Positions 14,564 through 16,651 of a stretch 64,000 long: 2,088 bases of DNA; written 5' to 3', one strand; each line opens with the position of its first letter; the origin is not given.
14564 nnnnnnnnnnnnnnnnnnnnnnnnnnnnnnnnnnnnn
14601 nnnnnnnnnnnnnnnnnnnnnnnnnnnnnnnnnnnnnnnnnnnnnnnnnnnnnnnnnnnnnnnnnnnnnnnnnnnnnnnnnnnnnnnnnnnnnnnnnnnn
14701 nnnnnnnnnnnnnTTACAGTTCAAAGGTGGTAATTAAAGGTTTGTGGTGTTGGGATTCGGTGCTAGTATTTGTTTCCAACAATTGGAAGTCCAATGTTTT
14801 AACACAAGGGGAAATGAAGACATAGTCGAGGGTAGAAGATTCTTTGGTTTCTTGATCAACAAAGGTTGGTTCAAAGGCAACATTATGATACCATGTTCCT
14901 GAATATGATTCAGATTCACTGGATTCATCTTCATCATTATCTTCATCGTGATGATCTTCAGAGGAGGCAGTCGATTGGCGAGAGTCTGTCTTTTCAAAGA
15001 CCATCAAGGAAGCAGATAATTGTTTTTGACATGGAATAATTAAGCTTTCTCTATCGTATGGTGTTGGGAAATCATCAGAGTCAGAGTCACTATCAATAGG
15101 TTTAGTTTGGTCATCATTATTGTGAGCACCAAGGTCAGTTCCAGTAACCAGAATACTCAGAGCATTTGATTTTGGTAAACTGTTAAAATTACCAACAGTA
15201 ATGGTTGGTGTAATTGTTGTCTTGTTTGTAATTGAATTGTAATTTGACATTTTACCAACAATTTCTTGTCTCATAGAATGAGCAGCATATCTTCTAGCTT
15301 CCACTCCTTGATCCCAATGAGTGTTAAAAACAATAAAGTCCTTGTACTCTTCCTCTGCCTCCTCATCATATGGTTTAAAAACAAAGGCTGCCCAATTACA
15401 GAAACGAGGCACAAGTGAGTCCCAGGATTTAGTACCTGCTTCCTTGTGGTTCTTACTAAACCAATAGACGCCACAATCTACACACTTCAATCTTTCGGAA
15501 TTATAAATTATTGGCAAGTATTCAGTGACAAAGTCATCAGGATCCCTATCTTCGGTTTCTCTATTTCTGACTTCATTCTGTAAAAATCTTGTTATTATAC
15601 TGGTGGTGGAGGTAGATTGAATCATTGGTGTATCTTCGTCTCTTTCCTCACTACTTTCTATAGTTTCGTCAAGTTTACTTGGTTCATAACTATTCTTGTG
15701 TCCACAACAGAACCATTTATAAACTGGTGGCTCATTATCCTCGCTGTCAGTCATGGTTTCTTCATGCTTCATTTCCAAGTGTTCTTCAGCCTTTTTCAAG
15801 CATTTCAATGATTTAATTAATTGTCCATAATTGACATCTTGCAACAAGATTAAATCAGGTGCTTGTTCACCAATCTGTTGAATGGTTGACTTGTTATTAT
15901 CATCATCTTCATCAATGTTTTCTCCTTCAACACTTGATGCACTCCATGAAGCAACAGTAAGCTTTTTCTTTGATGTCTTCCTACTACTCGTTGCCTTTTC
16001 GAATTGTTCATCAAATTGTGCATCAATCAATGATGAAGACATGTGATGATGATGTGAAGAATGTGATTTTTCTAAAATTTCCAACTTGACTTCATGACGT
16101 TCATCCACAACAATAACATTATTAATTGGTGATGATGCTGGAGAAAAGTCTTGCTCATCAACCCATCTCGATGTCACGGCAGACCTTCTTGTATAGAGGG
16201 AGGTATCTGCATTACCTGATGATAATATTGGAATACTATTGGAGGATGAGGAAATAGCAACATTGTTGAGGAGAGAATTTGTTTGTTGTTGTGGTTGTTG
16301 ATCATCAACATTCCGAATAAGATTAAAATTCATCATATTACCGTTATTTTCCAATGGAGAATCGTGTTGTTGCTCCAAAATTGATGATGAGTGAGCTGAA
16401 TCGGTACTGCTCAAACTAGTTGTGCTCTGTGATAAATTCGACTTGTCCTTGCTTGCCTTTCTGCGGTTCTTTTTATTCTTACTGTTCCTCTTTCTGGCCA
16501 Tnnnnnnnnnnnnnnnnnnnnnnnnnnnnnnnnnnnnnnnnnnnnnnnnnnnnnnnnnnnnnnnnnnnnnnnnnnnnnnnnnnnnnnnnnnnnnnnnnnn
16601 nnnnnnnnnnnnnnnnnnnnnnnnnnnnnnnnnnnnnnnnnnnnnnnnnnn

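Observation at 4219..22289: SMCHD1-like GHKL-ATPase/SMC-hinge gene next to an RGG-tailed Argonaute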

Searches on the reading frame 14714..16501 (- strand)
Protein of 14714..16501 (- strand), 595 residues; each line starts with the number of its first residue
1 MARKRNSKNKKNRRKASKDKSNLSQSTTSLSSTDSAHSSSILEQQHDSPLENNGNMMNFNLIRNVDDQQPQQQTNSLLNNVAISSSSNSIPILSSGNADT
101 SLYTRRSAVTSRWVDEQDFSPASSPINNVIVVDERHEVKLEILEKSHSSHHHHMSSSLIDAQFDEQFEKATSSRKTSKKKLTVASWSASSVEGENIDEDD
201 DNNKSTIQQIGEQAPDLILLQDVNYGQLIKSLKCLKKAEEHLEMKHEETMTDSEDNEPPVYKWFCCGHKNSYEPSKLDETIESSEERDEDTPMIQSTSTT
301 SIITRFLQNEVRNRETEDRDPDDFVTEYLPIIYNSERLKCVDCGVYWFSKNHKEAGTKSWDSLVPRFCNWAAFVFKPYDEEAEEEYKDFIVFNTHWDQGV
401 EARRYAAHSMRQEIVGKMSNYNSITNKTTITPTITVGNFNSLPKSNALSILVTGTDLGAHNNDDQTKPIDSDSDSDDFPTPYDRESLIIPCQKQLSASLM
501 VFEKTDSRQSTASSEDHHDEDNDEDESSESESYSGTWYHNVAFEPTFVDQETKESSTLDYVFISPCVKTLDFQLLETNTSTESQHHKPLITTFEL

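Call 6: search_protein_families(library=pfam, proteins=[window:14714-16501:-], max_evalue=0.1)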
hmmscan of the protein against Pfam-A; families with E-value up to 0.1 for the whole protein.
window:14714-16501:- (595 aa): 0 families

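Call 38: search_solved_structures(query=window:14714-16501:-, max_evalue=1)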
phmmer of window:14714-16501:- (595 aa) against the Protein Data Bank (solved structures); distinct sequences matched with E-value up to 1: 4.
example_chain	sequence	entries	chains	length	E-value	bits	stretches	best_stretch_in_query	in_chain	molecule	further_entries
3g6s_A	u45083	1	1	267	1.6e-09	40.7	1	319-461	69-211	Putative endonuclease/exonuclease/phosphatase family protein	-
3mpr_A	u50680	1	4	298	2.3e-06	30.3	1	325-413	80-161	Putative endonuclease/exonuclease/phosphatase family protein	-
4c1r_A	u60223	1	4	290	2.5e-06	30.1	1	325-413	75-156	MANNOSYL-6-PHOSPHATASE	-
3l1w_A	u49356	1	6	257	0.0083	18.5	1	324-423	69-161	Uncharacterized protein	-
